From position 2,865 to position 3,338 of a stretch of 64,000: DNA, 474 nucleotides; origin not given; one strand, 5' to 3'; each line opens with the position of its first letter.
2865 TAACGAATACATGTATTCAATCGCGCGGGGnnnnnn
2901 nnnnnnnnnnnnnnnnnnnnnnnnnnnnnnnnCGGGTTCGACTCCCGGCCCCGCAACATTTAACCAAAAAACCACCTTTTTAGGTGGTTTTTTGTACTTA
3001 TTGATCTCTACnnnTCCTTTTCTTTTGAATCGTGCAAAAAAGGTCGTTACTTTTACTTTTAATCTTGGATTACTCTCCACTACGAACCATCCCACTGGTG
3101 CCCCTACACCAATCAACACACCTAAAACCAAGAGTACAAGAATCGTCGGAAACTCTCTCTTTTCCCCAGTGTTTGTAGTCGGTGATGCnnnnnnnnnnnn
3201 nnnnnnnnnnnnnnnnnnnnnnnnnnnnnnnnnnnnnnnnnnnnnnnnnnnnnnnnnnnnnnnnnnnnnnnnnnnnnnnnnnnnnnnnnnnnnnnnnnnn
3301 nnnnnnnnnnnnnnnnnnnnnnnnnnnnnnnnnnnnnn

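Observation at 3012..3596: (Ser-Pro)n repeat surface protein encoded by an imperfect hexanucleotide DNA repeat with sortase-substrate-like C-terminal architecture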

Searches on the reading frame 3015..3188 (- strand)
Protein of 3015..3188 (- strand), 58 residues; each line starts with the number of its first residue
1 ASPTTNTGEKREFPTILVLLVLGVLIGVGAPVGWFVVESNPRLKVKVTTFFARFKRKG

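Call 23: search_protein_families(library=ncbifam, proteins=[window:3015-3188:-], max_evalue=10)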
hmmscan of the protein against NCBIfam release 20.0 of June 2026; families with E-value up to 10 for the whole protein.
window:3015-3188:- (58 aa): 1 family
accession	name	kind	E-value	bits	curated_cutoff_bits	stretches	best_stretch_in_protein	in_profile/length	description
NF041419.1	CC_star_Cory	equivalog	0.065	13.2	80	1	9-50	22-63/80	cory-CC-star protein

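Call 30: search_protein_representatives(protein=window:3015-3179:-)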
Query: 55 residues. Proteins with E-value up to 0.001 (for the whole library): 5; up to 1e-10: 0; up to 1e-30: 0. The best 5 are listed.
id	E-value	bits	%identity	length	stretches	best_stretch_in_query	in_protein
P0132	3.0e-09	52.2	62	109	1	15-54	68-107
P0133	1.2e-05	41.0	50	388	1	5-46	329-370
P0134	2.5e-04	36.9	62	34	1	19-50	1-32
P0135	3.0e-04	36.6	-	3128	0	-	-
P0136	5.4e-04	35.8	54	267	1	14-54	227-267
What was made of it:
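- On Exosortase / archaeosortase / rhombosortase CTERM sorting domains: Only 4 relatives exist among 1.84 billion representative proteins, and none comes from this organism (call 30).
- An exhaustive search of 1.84 billion representative proteins finds only 4 relatives (call 30).
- Tried and rejected: I switched to the non-repetitive C-terminal 55 aa (call 30).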

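Call 34: find_homologous_proteins(query=A1, max_evalue=0.01)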
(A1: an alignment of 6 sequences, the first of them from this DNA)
Query A1 (6 sequences) (55 aa, profile of the alignment): 2 proteins with E <= 0.01 among 2369 candidates.
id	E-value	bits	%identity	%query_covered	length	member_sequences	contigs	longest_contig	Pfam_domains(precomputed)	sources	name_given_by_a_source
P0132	2.6e-22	96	56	49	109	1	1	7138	-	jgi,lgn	-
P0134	1.4e-13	68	62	62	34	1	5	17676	-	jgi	jgi:hypothetical protein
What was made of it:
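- Tried and rejected: A profile search of the 90%-clustered database with alignment A1 found only two of the known relatives (call 34).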

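Call 35: find_encoding_contigs(protein=P0132, flank=5000, max_places=4)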
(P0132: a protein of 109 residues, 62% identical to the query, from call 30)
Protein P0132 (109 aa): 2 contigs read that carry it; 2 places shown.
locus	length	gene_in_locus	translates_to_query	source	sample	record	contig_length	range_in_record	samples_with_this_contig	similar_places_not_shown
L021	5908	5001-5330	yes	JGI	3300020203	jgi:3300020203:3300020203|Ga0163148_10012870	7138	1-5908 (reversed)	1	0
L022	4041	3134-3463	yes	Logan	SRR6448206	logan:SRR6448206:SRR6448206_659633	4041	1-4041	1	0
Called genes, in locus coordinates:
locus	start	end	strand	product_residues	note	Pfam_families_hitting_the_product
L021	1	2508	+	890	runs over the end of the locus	PF13750:Big_3_3 (faint), PF19077:Big_13 (faint), PF17957:Big_7 (faint)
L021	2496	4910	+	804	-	PF07210:DUF1416 (faint), PF13620:CarboxypepD_reg (weak)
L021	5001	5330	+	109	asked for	-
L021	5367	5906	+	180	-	?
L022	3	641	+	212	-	?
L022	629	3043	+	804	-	PF07210:DUF1416 (faint), PF13620:CarboxypepD_reg (weak)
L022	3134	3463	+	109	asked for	-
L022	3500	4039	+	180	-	?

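Call 36: find_encoding_contigs(protein=P0134, flank=5000, max_places=5)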
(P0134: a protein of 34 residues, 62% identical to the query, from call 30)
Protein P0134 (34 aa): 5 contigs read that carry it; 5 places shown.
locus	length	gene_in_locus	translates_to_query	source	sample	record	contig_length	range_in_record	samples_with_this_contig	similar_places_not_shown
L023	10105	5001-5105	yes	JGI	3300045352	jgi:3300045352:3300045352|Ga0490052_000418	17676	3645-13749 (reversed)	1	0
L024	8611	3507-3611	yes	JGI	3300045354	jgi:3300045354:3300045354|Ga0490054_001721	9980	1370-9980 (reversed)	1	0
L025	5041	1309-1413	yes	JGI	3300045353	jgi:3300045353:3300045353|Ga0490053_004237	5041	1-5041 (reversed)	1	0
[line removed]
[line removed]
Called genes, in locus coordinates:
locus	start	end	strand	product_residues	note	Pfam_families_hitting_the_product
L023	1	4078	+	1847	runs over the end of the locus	PF19077:Big_13 (faint), PF13750:Big_3_3 (faint), PF13620:CarboxypepD_reg (faint)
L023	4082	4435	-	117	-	PF00173:Cyt-b5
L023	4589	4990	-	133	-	-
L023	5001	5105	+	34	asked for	-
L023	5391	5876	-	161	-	-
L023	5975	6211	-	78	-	-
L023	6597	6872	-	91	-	-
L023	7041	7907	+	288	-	PF13102:Phage_int_SAM_5 (faint), PF13495:Phage_int_SAM_4, PF02899:Phage_int_SAM_1, PF00589:Phage_integrase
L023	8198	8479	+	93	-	-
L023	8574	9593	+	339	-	PF00579:tRNA-synt_1b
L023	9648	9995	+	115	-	PF01588:tRNA_bind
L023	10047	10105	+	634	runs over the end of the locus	PF00004:AAA, PF17862:AAA_lid_3, PF01434:Peptidase_M41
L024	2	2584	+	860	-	?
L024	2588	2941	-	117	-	PF00173:Cyt-b5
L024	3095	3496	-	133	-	-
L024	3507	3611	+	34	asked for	-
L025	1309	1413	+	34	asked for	-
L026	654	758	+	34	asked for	-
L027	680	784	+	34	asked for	-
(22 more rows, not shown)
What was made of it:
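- Linkage to the giant protein recurs in other lineages (calls 35, 36).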

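Call 39: find_encoding_contigs(protein=P0133, flank=6000, max_places=3)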
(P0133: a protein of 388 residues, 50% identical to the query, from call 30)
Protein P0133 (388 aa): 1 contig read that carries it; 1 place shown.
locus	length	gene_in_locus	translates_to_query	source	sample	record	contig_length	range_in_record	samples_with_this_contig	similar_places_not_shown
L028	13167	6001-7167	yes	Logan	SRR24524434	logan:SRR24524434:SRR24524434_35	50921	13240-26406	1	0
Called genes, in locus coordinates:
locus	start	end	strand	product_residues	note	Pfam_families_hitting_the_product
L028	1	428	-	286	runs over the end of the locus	-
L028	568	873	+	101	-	PF00166:Cpn10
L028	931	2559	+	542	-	PF00118:Cpn60_TCP1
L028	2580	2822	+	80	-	-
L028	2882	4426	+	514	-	-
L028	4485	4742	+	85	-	-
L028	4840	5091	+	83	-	-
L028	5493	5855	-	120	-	-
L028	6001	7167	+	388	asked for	-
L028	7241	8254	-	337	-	-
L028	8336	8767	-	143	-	-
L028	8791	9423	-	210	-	-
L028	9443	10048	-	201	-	-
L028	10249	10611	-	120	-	PF04977:DivIC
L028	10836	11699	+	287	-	PF02899:Phage_int_SAM_1, PF13495:Phage_int_SAM_4 (weak), PF00589:Phage_integrase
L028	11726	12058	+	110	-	PF01588:tRNA_bind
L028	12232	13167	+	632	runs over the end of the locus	PF06480:FtsH_ext (weak), PF00004:AAA, PF17862:AAA_lid_3, PF01434:Peptidase_M41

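Call 40: find_encoding_contigs(protein=P0136, flank=6000, max_places=3)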
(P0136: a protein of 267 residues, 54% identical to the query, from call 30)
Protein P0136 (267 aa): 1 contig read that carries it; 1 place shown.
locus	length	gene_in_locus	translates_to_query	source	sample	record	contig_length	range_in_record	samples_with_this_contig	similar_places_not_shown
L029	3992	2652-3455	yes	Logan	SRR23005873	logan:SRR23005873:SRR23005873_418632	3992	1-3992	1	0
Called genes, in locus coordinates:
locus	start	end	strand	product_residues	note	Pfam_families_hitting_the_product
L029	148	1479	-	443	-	PF05221:AdoHcyase, PF02826:2-Hacid_dh_C (weak), PF00670:AdoHcyase_NAD, PF07991:KARI_N (weak)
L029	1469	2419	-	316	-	PF00294:PfkB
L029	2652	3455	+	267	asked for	-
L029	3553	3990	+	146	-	?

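Call 54: search_protein_families(library=pfam, proteins=[L021:5367-5906:+, L029:3553-3990:+, L028:7241-8254:-, L028:5493-5855:-, L028:6001-7167:+, L029:2652-3455:+], max_evalue=0.01)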
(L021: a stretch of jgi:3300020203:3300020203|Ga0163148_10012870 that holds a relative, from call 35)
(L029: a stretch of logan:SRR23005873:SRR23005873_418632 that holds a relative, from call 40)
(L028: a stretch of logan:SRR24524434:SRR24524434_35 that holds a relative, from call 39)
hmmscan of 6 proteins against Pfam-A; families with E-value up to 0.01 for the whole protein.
L021:5367-5906:+ (180 aa): 3 families
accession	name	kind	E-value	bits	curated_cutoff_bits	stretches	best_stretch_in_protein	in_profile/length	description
PF13522.11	GATase_6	-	6.6e-11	42.8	27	1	77-157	6-81/130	Glutamine amidotransferase domain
PF13537.11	GATase_7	-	1.4e-05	25.6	25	1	101-177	12-80/123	Glutamine amidotransferase domain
PF13230.11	GATase_4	-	0.0084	15.5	23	0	84-167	73-155/272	Glutamine amidotransferases class-II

L029:3553-3990:+ (146 aa): 1 family
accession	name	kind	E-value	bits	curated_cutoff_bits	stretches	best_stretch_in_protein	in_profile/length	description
PF01909.29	NTP_transf_2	-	0.0017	19.2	21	1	62-132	13-70/93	Nucleotidyltransferase domain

L028:7241-8254:- (337 aa): 0 families

L028:5493-5855:- (120 aa): 0 families

L028:6001-7167:+ (388 aa): 1 family
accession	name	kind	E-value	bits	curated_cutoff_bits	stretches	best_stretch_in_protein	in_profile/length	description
PF02369.22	Big_1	-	0.0012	19.4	34.9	1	73-123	43-93/93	Bacterial Ig-like domain (group 1)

L029:2652-3455:+ (267 aa): 0 families

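Call 69: search_protein_families(library=pfam, proteins=[window:3015-3179:-], max_evalue=10)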
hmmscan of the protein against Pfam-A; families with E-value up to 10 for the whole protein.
seq(55 aa): 0 families
